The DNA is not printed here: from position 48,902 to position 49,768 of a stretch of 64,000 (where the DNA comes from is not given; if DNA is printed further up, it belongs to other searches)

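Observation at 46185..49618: Five paralogs of an uncharacterised ~160-190-aa family, four of them in one operon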

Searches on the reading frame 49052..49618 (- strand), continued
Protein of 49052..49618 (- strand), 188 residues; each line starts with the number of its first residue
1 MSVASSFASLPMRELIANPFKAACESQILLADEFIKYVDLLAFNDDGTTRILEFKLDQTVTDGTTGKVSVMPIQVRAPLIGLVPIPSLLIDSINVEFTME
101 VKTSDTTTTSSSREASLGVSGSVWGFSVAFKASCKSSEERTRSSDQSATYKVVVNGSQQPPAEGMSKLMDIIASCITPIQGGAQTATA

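Call 61: search_protein_families(library=pfam, proteins=[L156:5972-7612:+, L147:77-1381:+, L109:9082-9681:+, L126:883-1494:+, L093:1608-3344:+, L095:4715-5656:+, L091:10647-12209:+, L112:6632-7549:+, L125:9146-9874:+, L137:6670-7302:+], max_evalue=0.001)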
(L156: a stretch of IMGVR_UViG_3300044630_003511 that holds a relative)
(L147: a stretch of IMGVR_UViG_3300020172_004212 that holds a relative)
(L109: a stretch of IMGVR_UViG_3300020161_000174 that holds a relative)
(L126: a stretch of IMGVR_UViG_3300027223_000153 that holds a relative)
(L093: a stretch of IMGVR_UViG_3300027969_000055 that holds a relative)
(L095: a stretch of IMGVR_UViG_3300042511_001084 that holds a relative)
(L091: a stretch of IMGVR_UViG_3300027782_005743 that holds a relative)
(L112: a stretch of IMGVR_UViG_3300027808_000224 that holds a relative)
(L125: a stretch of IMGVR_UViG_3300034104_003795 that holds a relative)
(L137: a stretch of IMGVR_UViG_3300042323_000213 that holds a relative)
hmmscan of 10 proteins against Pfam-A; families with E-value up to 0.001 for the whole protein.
L156:5972-7612:+ (546 aa): 1 family
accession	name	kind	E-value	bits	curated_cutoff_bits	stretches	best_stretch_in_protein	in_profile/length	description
PF07068.17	Gp23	-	3.3e-76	257.6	24.4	1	72-535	2-354/376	Major capsid protein Gp23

L147:77-1381:+ (434 aa): 4 families
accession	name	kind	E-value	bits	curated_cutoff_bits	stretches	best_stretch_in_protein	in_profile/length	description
PF01068.26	DNA_ligase_A_M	-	3.3e-22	79.6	26.2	1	144-333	4-204/204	ATP dependent DNA ligase domain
PF14743.12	DNA_ligase_OB_2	-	2.9e-11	43.6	28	1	356-425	2-63/66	DNA ligase OB-like domain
PF09414.15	RNA_ligase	-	2.5e-05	24.9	27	1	159-332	2-170/171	RNA ligase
PF01331.24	mRNA_cap_enzyme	-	0.00035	20.9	29.6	0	160-221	18-85/194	mRNA capping enzyme, catalytic domain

L109:9082-9681:+ (199 aa): 1 family
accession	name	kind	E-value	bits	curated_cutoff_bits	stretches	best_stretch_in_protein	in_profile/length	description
PF00182.24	Glyco_hydro_19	-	9.6e-10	39.1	25.5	1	102-154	102-156/232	Chitinase class I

L126:883-1494:+ (203 aa): 0 families

L093:1608-3344:+ (578 aa): 3 families
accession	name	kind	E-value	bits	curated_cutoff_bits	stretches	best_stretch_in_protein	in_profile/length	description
PF13307.12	Helicase_C_2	-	1.8e-18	67.6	25.3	1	431-566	15-164/170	Helicase C-terminal domain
PF04851.21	ResIII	-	8.8e-12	45.7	22.5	1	19-197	2-139/164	Type III restriction enzyme, res subunit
PF00270.35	DEAD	-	8.1e-06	26.1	26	0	23-92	2-68/167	DEAD/DEAH box helicase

L095:4715-5656:+ (313 aa): 0 families

L091:10647-12209:+ (520 aa): 3 families
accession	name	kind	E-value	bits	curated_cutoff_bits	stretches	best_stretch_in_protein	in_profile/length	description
PF07728.20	AAA_5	-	6e-07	30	22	1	139-290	2-139/139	AAA domain (dynein-related subfamily)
PF20030.5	bpMoxR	-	4.7e-06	26.2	27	0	139-180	34-76/205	MoxR domain in the MoxR-vWA-beta-propeller ternary systems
PF00004.35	AAA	-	0.00024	22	21.2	1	140-273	2-111/131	ATPase family associated with various cellular activities (AAA)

L112:6632-7549:+ (305 aa): 0 families

L125:9146-9874:+ (242 aa): 0 families

L137:6670-7302:+ (210 aa): 0 families

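Call 69: predict_structure(alignment_id=A3)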
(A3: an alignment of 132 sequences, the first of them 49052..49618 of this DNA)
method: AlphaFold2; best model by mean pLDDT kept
length: 188 residues; sequences in the alignment: 132
mean_pLDDT: 60.7   pTM: 0.41
mean pLDDT of the five models: 60.7, 55.6, 53.8, 51.1, 50.9
residues with pLDDT >= 90: 0; 70-90: 76; 50-70: 49; < 50: 63
segments of 3 or more residues with pLDDT < 50: 1-3, 101-148, 183-188
pLDDT, mean of each block of 10 residues (from residue 1): 50 64 77 80 84 83 74 83 66 60 39 35 37 31 45 56 74 71 42
secondary structure, 60 per line:
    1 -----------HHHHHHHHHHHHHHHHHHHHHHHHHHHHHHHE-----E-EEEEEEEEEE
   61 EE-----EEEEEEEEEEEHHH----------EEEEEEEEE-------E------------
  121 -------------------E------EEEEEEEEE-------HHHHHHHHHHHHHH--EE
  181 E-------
elements in order: H12-42 E51-62 E68-78 E92-100 E147-155 H163-176 E179-181

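Call 71: fold_search(model_id=the predicted structure, library=pdb)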
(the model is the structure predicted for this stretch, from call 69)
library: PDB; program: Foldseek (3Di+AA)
matches with E <= 10: 93; with E <= 0.001: 0
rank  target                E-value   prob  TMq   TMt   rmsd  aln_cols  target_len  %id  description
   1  7kzp_Q                2.5e+00  0.10  0.24  0.08  39.6       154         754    8  Structure of the human Fanconi anaemia Core complex (released 2021-03-10)
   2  9a67_A                2.5e+00  0.03  0.16  0.07  23.2       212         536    8  Integrative model of FLIF-YLXF by crosslinking MS and deep learning (released 2024-09-18)
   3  8trj_A                2.6e+00  0.04  0.13  0.05  35.0       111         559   10  Cryo-EM structure of the rat P2X7 receptor in complex with the high-affinity agonist BzATP (released 2024-08-14)
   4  6sw9_G                3.2e+00  0.02  0.11  0.17  34.7       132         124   13  IC2A model of cryo-EM structure of a full archaeal ribosomal translation initiation complex devoid of aIF1 in P. abyss (released 2020-02-19)
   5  7kzp_P                3.6e+00  0.08  0.22  0.08  36.3       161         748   10  Structure of the human Fanconi anaemia Core complex (released 2021-03-10)
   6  9jmk_P                3.6e+00  0.02  0.11  0.18  23.2       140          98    6  50S Ribosomal Subunit precursor state III (released 2025-10-29)
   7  3ig3                  3.8e+00  0.01  0.13  0.05  29.8       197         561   12  Crystal structure of mouse Plexin A3 intracellular domain (released 2009-08-25)
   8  6rim_G                4.0e+00  0.10  0.14  0.07   4.0        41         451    7  Crystal structure of the catalytic domain of the Weissela oryzae botulinum like toxin (released 2019-05-29)
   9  2qej_C                4.0e+00  0.04  0.11  0.11   9.9        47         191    8  Crystal structure of a Staphylococcus aureus protein (SSL7) in complex with Fc of human IgA1 (released 2007-09-18)
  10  6tw1_B                4.0e+00  0.02  0.11  0.05  18.8       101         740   15  Bat Influenza A polymerase termination complex with pyrophosphate using 44-mer vRNA template with mutated oligo(U) seq (released 2020-04-15)
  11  5is5                  4.3e+00  0.04  0.12  0.04  11.9        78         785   15  Discovery and Pharmacological Characterization of Novel Quinazoline-based PI3K delta-selective Inhibitors (released 2016-08-10)
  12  5o83                  4.6e+00  0.05  0.12  0.04  12.0        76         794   12  Discovery of CDZ173 (leniolisib), Representing a Structurally Novel Class of PI3K Delta-Selective Inhibitors (released 2017-09-20)
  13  8pnq_B                4.6e+00  0.03  0.10  0.03  14.1        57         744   14  Influenza A/H7N9 polymerase in elongation state with continuous Pol II pS5 CTD peptide mimic bound in site 1A/2A (released 2024-02-21)
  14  6ppf_P                4.6e+00  0.01  0.11  0.18  40.3       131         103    8  Bacterial 45SRbgA ribosomal particle class B (released 2019-09-18)
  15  8ahn_A                4.6e+00  0.01  0.12  0.08  18.3        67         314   12  Sin Nombre virus Gn in complex with Fab SNV-42 (released 2023-05-24)
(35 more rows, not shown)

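Call 73: fold_search(model_id=the predicted structure, library=viral)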
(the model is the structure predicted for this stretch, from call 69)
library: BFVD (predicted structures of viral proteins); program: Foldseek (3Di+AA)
matches with E <= 10: 182; with E <= 0.001: 1
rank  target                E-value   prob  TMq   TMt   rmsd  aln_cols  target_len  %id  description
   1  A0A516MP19            1.3e-09  1.00  0.49  0.51   8.0       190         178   28  (no name in the UniProt tables at hand)
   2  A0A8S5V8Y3            4.7e-01  0.04  0.09  0.10  34.8       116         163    9  Uncharacterized protein [Caudovirales sp. ctCpR1]
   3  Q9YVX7                5.3e-01  0.35  0.16  0.07   8.4        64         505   14  ORF MSV115 putative vaccinia G5R homolog, similar to GB:J03399 [Melanoplus sanguinipes entomopoxvirus]
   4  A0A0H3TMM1            7.2e-01  0.04  0.12  0.06  15.2       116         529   16  (no name in the UniProt tables at hand)
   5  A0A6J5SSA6            7.6e-01  0.04  0.13  0.09  34.5       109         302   12  DnaJ domain [uncultured Caudovirales phage]
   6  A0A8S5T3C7            8.6e-01  0.08  0.20  0.21  41.8       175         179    7  Uncharacterized protein [Myoviridae sp. ct31P9]
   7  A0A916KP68            8.6e-01  0.06  0.15  0.07  26.9       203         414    9  FEN1-like nuclease (Cop-G5R) [Adoxophyes honmai entomopoxvirus 'L']
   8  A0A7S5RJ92            8.6e-01  0.02  0.08  0.10  45.6       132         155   15  (no name in the UniProt tables at hand)
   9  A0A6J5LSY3            9.1e-01  0.18  0.14  0.23  12.8        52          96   19  Uncharacterized protein [uncultured Caudovirales phage]
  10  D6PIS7                1.1e+00  0.28  0.22  0.26   8.3        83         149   10  (no name in the UniProt tables at hand)
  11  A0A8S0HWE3            1.1e+00  0.08  0.22  0.27  29.4       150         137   13  (no name in the UniProt tables at hand)
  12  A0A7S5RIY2            1.2e+00  0.05  0.12  0.10  13.5       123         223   17  (no name in the UniProt tables at hand)
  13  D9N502                1.2e+00  0.02  0.10  0.10  38.1       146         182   11  RNA-directed RNA polymerase catalytic subunit (Fragment) [Influenza A virus (A/swine/Shizuoka/1/1978(H1N1))]
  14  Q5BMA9                1.3e+00  0.06  0.14  0.22  43.4       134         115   12  B1.3 [Ichnoviriform fugitivi]
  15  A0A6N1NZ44            1.4e+00  0.10  0.18  0.18  15.7       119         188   14  Putative ORFan [Tupanvirus deep ocean]
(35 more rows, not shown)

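Call 74: search_dna_similar(query=L109:7992-8585:+, collection=phages, mode=protein, max_evalue=0.001, max_rows=30)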
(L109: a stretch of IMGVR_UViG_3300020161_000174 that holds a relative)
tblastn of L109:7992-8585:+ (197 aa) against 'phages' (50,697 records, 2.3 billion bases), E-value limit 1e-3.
No match.

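Call 75: search_dna_similar(query=window:49052-49618:-, collection=plasmids, mode=protein, max_evalue=0.00001, max_rows=30)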
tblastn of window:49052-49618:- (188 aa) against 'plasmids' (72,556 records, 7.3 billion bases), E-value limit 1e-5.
Records with a match: 5; places in all: 5; records where one place covers at least 80% of the query: 5.
Best place of each record, by identity: <60% 5.
By first word of the organism name: Vibrio 3; Deltaproteobacteria 1; Burkholderia 1.
By predicted mobility (MOB-suite, as given by PLSDB): non-mobilizable 5.
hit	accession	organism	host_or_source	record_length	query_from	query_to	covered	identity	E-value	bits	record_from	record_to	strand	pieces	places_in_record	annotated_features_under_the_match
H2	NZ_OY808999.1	Vibrio sp. 16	-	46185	5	187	97%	33.5%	4e-21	97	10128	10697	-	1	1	none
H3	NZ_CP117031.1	Vibrio tubiashii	Babylonia areolata,bacterial pure ...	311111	2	178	94%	34.6%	2e-25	108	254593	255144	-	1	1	none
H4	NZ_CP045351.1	Vibrio aquimaris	pure culture,Non-filtered water from ...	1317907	1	179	95%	33.9%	7e-22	99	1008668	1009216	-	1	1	none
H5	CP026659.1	Deltaproteobacteria bacterium Smac51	cockroach,pure culture,hindgut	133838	1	179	95%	33.5%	7e-21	96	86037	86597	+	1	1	hypothetical protein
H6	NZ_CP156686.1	Burkholderia stagnalis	Bacterial cells,soils collected in ...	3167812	3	177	93%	26.1%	6e-9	62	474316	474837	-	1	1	none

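Call 76: get_annotated_region(hit=H3, flank=6000)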
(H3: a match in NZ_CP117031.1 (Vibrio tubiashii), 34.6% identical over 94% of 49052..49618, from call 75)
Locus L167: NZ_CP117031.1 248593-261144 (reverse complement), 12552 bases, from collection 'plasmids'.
description: Vibrio tubiashii strain FP17 plasmid pFP31, complete sequence
organism: Vibrio tubiashii (NCBI taxid 29498)
taxonomy: Bacteria; Pseudomonadota; Gammaproteobacteria; Vibrionales; Vibrionaceae; Vibrio; Vibrio tubiashii
host: -; source: Babylonia areolata,bacterial pure culture; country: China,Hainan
typing (MOB-suite, as given by PLSDB): non-mobilizable; mating-pair formation MPF_F
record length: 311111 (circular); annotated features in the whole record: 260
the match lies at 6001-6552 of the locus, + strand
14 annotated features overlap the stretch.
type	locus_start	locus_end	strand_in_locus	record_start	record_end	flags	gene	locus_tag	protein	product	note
CDS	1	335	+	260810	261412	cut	-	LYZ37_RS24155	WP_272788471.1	outer membrane beta-barrel protein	-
CDS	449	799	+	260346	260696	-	-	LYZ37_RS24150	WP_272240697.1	hypothetical protein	-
CDS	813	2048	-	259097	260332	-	-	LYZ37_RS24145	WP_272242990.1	hypothetical protein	-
CDS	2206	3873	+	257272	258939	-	-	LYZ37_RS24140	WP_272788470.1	mechanosensitive ion channel family protein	-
CDS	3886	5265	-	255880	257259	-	-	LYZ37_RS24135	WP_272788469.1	transporter substrate-binding domain-containing protein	-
CDS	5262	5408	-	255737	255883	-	-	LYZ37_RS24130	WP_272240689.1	hypothetical protein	-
CDS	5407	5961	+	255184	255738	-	-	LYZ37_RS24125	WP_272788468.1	DUF2589 domain-containing protein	-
CDS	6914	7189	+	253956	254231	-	-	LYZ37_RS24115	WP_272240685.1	hypothetical protein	-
CDS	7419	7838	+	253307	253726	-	-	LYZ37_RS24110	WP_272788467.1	hypothetical protein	-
CDS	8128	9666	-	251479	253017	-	-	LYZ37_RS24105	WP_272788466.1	peptidoglycan-binding protein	-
CDS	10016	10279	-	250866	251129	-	-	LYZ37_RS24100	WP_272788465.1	hypothetical protein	-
CDS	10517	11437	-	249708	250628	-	-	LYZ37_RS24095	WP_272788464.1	alpha/beta hydrolase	-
CDS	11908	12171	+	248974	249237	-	-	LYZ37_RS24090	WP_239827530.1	hypothetical protein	-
CDS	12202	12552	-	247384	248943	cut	-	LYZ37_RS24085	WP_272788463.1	endonuclease/exonuclease/phosphatase family protein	-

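Call 77: get_annotated_region(hit=H5, flank=6000)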
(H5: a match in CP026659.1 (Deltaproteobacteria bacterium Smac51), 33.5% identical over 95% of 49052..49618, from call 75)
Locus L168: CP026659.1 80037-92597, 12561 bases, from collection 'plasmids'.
description: Deltaproteobacteria bacterium Smac51 plasmid p_unnamed2, complete sequence
organism: Deltaproteobacteria bacterium Smac51 (NCBI taxid 2946587)
taxonomy: Bacteria; ; Deltaproteobacteria; ; ; ; Deltaproteobacteria bacterium Smac51
host: -; source: cockroach,pure culture,hindgut; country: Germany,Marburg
typing (MOB-suite, as given by PLSDB): non-mobilizable
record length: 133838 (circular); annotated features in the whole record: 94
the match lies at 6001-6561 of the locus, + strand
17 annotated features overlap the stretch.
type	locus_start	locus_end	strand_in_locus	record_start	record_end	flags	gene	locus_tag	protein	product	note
CDS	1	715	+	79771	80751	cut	-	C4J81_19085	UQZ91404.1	hypothetical protein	-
CDS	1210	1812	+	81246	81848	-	-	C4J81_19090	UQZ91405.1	hypothetical protein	-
CDS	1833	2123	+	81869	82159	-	-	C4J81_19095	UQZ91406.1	hypothetical protein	-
CDS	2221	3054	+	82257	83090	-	-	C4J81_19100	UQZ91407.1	hypothetical protein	-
CDS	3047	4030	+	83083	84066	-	-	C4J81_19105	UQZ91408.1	hypothetical protein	-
CDS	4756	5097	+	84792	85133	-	-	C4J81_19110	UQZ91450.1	hypothetical protein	-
CDS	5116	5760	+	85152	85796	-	-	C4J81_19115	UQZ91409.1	hypothetical protein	-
CDS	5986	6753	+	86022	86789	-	-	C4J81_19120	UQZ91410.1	hypothetical protein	-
CDS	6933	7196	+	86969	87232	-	-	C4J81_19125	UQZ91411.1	hypothetical protein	-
CDS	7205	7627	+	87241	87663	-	-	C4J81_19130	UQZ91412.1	hypothetical protein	-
CDS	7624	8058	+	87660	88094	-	-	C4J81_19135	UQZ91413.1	hypothetical protein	-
CDS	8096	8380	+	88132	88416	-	-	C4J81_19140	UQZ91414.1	hypothetical protein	-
CDS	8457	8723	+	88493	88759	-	-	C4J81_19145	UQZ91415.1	hypothetical protein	-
CDS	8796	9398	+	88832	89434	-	-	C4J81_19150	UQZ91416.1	peptidoglycan-binding protein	-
CDS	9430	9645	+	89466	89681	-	-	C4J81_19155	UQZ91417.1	hypothetical protein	-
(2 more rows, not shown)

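Call 82: search_solved_structures(query=A4, max_evalue=10)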
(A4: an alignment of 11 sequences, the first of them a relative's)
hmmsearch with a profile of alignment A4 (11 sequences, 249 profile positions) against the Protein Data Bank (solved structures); distinct sequences matched with E-value up to 10: 1.
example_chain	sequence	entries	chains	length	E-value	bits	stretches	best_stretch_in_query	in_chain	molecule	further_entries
9f5x_i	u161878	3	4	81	1.5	11.7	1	165-222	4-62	NADH:ubiquinone oxidoreductase 15 kDa subunit-like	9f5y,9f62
